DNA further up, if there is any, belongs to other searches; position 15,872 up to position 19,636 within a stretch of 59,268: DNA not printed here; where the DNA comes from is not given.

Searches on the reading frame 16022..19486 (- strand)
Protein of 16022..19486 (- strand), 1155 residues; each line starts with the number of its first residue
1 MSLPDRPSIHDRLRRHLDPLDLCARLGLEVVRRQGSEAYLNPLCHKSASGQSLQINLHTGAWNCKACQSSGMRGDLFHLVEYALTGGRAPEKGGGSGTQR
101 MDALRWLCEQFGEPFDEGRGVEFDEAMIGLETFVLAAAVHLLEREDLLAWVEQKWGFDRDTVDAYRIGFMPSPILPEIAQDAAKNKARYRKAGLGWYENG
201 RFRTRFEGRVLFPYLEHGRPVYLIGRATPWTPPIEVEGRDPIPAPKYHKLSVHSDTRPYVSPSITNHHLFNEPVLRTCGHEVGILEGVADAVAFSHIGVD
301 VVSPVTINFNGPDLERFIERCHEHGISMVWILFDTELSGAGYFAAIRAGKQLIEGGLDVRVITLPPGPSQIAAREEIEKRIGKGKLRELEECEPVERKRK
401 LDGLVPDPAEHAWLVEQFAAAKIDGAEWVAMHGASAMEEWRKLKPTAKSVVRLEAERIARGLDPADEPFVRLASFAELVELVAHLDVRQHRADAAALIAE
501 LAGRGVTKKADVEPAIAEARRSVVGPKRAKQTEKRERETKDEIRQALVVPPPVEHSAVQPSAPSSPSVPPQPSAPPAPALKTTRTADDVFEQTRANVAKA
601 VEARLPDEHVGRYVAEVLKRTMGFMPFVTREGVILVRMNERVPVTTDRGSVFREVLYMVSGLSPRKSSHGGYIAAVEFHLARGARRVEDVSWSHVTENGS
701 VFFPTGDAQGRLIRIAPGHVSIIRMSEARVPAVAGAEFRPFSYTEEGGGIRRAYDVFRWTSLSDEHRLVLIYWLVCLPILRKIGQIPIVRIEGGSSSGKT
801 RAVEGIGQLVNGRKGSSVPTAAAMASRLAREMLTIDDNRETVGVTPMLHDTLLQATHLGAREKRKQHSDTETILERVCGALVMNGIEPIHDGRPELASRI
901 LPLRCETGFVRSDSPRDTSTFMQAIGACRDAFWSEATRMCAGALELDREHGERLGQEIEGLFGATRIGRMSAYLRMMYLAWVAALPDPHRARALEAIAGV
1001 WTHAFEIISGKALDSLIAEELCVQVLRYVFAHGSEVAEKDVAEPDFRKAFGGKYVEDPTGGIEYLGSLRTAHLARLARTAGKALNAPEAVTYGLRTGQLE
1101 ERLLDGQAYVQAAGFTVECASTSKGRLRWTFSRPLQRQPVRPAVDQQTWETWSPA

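Call 13: search_protein_families(library=pfam, proteins=[window:16022-19486:-], max_evalue=0.001)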
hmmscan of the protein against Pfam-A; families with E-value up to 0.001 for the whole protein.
window:16022-19486:- (1155 aa): 1 family
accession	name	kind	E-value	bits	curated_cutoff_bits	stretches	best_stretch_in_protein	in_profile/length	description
PF08275.17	DNAG_N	-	0.0005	20.6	26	1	147-227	14-97/128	DNA primase catalytic core, N-terminal domain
